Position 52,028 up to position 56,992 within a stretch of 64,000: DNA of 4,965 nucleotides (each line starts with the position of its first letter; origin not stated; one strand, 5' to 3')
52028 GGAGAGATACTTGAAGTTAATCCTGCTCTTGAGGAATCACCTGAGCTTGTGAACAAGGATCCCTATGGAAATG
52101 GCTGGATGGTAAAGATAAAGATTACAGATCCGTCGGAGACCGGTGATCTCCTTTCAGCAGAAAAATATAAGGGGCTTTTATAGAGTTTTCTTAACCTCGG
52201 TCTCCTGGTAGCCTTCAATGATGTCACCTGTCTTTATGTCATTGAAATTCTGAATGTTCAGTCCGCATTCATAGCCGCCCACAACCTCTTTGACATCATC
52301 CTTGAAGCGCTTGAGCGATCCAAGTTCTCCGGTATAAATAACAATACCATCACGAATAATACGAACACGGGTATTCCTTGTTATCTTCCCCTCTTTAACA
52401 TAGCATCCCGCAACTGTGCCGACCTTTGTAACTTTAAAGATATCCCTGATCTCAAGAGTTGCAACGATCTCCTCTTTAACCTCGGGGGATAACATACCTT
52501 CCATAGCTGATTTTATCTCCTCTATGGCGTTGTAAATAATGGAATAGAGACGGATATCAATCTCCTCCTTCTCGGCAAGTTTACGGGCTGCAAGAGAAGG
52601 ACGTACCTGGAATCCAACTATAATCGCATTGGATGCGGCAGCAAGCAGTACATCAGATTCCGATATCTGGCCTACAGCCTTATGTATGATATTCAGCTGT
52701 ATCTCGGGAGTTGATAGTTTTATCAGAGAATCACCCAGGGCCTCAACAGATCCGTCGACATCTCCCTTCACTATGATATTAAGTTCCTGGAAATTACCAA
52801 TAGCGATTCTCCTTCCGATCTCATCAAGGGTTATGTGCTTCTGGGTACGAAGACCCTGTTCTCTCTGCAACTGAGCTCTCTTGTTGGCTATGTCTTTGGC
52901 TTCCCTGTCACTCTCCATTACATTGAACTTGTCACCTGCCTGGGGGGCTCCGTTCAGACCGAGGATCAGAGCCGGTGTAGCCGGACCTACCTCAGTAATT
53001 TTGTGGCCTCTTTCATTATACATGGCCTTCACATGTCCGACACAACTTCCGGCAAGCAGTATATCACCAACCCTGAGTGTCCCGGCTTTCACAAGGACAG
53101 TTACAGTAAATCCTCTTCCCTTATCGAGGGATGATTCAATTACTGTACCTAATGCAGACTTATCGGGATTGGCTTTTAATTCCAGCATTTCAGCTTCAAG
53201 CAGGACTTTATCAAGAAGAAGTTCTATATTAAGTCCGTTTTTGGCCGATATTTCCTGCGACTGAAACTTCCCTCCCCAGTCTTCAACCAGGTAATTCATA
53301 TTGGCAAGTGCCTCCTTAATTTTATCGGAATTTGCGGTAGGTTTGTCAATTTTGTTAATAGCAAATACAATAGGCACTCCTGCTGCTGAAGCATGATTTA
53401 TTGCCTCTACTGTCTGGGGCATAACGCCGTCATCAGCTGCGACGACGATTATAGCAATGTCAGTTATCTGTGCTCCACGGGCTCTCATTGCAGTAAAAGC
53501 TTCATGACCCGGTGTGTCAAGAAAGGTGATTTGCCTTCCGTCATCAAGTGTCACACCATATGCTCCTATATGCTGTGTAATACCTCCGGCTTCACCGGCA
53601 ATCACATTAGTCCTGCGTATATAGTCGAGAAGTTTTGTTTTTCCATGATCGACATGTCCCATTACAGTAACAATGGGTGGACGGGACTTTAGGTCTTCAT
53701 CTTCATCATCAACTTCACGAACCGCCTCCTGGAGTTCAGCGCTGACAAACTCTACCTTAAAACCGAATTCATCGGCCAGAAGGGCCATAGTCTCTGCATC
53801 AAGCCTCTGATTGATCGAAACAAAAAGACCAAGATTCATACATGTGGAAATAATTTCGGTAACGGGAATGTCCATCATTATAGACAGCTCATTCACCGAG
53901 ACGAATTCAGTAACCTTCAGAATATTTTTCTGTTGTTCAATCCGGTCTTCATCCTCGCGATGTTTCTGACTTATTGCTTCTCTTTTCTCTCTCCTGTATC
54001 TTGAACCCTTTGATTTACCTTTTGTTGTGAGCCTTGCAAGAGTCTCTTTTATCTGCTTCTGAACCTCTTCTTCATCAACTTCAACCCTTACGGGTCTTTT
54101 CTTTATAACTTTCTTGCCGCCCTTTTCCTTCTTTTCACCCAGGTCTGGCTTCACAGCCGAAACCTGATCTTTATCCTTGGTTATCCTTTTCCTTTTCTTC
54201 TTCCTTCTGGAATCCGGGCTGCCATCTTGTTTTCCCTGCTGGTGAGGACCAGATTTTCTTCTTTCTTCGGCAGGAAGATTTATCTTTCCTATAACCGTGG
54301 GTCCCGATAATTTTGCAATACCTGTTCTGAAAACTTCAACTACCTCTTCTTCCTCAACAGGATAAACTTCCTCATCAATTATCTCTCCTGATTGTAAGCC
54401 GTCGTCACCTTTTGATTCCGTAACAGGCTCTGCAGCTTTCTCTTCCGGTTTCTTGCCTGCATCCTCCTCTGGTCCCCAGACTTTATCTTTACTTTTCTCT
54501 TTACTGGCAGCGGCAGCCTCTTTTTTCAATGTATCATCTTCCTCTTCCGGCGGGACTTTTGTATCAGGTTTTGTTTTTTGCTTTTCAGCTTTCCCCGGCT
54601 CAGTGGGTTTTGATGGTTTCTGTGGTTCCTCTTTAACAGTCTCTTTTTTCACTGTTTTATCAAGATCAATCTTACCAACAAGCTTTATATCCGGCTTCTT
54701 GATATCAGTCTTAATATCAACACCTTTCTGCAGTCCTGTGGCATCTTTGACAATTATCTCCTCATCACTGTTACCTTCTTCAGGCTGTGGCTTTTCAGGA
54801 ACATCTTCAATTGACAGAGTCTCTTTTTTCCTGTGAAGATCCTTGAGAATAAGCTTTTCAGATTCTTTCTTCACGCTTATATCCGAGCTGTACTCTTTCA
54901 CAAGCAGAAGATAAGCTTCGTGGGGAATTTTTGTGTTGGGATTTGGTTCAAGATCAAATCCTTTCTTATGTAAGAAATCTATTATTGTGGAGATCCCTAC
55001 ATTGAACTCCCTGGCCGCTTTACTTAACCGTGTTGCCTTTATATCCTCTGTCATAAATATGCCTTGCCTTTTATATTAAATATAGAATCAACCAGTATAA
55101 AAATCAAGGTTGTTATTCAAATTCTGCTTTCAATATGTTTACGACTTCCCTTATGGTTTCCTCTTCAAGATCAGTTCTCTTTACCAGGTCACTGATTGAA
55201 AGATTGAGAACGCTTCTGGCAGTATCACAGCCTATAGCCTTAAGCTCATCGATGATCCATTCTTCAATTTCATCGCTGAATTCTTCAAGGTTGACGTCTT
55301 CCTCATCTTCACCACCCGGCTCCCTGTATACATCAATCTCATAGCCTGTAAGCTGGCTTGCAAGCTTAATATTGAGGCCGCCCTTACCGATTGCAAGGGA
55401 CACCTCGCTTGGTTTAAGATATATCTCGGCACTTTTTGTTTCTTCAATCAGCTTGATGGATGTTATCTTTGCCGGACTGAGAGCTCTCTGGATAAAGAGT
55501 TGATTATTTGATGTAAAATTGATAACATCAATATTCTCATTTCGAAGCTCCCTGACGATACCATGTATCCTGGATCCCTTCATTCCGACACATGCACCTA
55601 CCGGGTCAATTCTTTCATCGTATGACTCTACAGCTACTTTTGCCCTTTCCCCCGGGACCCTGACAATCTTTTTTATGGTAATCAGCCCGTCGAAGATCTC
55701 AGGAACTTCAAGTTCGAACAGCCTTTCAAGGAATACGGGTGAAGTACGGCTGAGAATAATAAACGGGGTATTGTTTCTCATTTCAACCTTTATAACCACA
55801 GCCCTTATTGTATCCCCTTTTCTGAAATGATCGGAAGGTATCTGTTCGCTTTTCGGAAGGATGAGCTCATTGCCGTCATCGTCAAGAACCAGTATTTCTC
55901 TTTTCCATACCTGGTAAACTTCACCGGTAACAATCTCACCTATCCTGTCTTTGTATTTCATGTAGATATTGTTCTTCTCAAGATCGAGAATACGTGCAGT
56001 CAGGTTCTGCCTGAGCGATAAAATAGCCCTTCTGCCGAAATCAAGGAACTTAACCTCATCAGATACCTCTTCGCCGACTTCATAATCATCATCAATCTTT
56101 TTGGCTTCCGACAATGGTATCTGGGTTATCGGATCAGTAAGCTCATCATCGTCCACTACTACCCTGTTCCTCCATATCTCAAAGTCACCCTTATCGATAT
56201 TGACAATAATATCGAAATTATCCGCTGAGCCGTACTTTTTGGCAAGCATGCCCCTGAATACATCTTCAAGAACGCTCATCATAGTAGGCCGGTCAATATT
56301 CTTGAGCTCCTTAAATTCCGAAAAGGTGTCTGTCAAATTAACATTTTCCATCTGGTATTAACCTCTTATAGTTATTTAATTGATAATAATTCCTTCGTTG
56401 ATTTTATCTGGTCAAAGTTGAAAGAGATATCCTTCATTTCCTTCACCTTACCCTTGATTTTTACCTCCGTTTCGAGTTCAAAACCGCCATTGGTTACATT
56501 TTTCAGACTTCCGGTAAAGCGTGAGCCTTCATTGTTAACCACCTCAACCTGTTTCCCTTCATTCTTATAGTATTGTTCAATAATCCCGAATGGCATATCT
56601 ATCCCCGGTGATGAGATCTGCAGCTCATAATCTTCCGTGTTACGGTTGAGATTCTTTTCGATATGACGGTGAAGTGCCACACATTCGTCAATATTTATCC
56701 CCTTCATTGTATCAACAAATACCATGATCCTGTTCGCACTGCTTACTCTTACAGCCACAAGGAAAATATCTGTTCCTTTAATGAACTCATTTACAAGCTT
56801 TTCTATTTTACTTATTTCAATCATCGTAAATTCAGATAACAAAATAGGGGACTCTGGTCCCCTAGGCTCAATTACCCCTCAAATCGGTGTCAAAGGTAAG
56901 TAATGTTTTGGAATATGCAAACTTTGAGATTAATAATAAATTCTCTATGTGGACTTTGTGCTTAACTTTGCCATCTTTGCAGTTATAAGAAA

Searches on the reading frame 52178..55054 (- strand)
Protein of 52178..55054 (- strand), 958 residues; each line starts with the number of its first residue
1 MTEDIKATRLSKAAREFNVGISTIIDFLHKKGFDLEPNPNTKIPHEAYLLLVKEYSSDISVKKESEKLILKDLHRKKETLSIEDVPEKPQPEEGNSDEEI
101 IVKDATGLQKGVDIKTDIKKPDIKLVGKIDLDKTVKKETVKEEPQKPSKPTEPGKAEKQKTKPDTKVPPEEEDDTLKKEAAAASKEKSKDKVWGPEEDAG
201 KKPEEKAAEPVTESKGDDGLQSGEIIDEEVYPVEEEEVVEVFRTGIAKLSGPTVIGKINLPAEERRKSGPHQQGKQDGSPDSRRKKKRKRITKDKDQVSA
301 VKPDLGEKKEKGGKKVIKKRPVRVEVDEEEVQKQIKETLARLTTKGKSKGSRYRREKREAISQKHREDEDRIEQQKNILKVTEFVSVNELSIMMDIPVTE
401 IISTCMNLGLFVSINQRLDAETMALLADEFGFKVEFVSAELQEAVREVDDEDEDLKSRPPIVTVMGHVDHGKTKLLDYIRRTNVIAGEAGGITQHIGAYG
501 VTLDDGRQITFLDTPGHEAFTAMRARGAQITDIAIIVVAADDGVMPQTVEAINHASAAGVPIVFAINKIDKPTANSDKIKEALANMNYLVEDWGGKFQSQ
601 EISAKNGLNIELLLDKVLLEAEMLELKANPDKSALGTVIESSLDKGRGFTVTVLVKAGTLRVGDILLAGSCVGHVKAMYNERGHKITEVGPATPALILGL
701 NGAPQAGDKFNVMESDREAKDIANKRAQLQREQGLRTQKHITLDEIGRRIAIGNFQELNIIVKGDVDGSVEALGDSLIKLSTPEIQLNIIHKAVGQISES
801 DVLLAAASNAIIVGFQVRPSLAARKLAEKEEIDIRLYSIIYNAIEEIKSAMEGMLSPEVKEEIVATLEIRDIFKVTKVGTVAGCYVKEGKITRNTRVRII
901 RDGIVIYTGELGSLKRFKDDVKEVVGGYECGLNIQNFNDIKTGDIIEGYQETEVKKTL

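Call 6: search_protein_families(library=pfam, proteins=[window:52178-55054:-], max_evalue=0.01)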
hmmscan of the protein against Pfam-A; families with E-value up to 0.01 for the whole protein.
window:52178-55054:- (958 aa): 7 families
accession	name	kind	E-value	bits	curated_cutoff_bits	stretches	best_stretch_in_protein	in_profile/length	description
PF11987.13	IF-2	-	1.2e-40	138.5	27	1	734-848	3-117/117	Translation-initiation factor 2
PF00009.33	GTP_EFTU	-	6.2e-33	114.4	26.5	1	461-618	5-183/188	Elongation factor Tu GTP binding domain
PF22042.2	EF-G_D2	-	2.6e-23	82.4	27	1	634-712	2-83/84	Elongation factor G domain 2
PF04760.21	IF2_N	-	1.5e-15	57.2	25.3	1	382-433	1-53/53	Translation initiation factor IF-2, N-terminal region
PF01926.29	MMR_HSR1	-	2.5e-09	37.7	21.9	1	462-568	2-113/113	50S ribosome-binding GTPase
PF03144.31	GTP_EFTU_D2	-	2.9e-09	37.7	30.3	1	879-946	1-72/73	Elongation factor Tu domain 2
PF00071.28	Ras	-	0.0022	18.1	21.6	1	501-618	41-157/162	Ras family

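Call 7: search_protein_families(library=ncbifam, proteins=[window:52178-55054:-], max_evalue=0.01)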
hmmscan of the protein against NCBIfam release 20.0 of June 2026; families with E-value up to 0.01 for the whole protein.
window:52178-55054:- (958 aa): 41 families (the best 25 are shown)
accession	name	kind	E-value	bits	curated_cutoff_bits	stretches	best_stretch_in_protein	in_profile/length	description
TIGR00487.1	IF-2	equivalog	2.9e-241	802.3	424.4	1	378-958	5-586/587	translation initiation factor IF-2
NF003078.0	PRK04004.1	equivalog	1.6e-48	165.7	468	2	453-573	5-142/598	translation initiation factor IF-2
TIGR00491.2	aIF-2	equivalog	2.5e-43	148.4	554.75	2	458-572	3-134/591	translation initiation factor IF-2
NF011418.0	PRK14845.1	equivalog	1.2e-33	116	756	2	473-572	475-591/1049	translation initiation factor IF-2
TIGR00231.1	small_GTP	domain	5.7e-29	101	42.5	1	461-611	5-156/164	GTP-binding protein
TIGR00475.1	selB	equivalog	5.1e-26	91.5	242.25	1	461-679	2-224/581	selenocysteine-specific translation elongation factor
TIGR01393.1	lepA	equivalog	1e-17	63.8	533.9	1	505-696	68-243/595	translation elongation factor 4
NF008969.0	PRK12317.1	subfamily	2.7e-16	59.2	502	2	505-611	83-195/426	elongation factor 1-alpha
TIGR03680.1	eif2g_arch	equivalog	1.4e-15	57.4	514.5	1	505-640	79-213/407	translation initiation factor IF-2 subunit gamma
NF003077.0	PRK04000.1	equivalog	8.2e-15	54.9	315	1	504-640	82-217/412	translation initiation factor IF-2 subunit gamma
TIGR00483.1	EF-1_alpha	equivalog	3.6e-14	52.1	540.1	2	505-597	83-179/427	translation elongation factor EF-1 subunit alpha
TIGR01394.1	TypA_BipA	equivalog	6.8e-14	51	757.3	1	462-585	4-142/594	translational GTPase TypA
NF009373.0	PRK12736.1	subfamily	1.9e-13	50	452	1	463-664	16-241/394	elongation factor Tu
NF000766.0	PRK00049.1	subfamily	2.2e-13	49.8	449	1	464-589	17-164/396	elongation factor Tu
NF009381.0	PRK12740.1-5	subfamily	2.3e-13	49.4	583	1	462-585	36-152/692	elongation factor G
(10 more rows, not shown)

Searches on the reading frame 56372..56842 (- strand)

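Call 6: search_protein_families(library=pfam, proteins=[window:56372-56842:-], max_evalue=0.01)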
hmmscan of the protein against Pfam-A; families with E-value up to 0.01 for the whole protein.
window:56372-56842:- (156 aa): 1 family
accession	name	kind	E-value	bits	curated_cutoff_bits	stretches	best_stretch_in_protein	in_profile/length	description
PF02576.22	RimP_N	-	5.6e-11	43.1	22.7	1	17-82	2-73/73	RimP N-terminal domain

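Call 7: search_protein_families(library=ncbifam, proteins=[window:56372-56842:-], max_evalue=0.01)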
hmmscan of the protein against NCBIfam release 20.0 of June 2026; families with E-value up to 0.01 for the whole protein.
window:56372-56842:- (156 aa): 24 families
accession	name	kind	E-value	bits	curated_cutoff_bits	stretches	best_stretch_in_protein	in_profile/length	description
NF002531.0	PRK02001.1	equivalog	2.3e-35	121.7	123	1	8-153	2-152/154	ribosome assembly cofactor RimP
NF000929.0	PRK00092.2-1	equivalog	1.5e-14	54.3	147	1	13-149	3-140/153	ribosome maturation factor RimP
NF000930.0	PRK00092.2-2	equivalog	1.3e-13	51.2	150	1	13-136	9-139/179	ribosome maturation factor RimP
NF000932.0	PRK00092.2-5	equivalog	1.3e-12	47.8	185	1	11-152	20-165/200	ribosome maturation factor RimP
NF000928.0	PRK00092.1-2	equivalog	2.7e-12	47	163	1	11-136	7-142/158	ribosome maturation factor RimP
NF000927.0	PRK00092.1-1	equivalog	3.9e-12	46.6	162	1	11-124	6-129/151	ribosome maturation factor RimP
NF011241.0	PRK14647.1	equivalog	5.2e-12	45.7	210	1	10-121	7-133/159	ribosome maturation factor RimP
NF011231.0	PRK14638.1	equivalog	1.5e-11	44.3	188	1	10-150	7-145/150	ribosome maturation factor RimP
NF011234.0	PRK14641.1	equivalog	1.3e-10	41.4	151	1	22-137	20-155/173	ribosome maturation factor RimP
NF011229.0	PRK14636.1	equivalog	2.2e-09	37.4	230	1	7-153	1-151/176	ribosome maturation protein RimP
NF011225.0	PRK14632.1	equivalog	2.7e-09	37.1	226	1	15-102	12-104/172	ribosome maturation factor RimP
NF000936.0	PRK00092.4-1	equivalog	3.6e-09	37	205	1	35-127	28-123/142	ribosome maturation factor RimP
NF011233.0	PRK14640.1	equivalog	1.1e-07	31.9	268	1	31-118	29-123/152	hypothetical protein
NF011232.0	PRK14639.1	equivalog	3.5e-07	30.7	193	1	39-151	29-137/141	ribosome maturation factor RimP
NF000934.0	PRK00092.3-1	equivalog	4.4e-06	27.1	175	1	10-128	7-136/153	ribosome maturation factor RimP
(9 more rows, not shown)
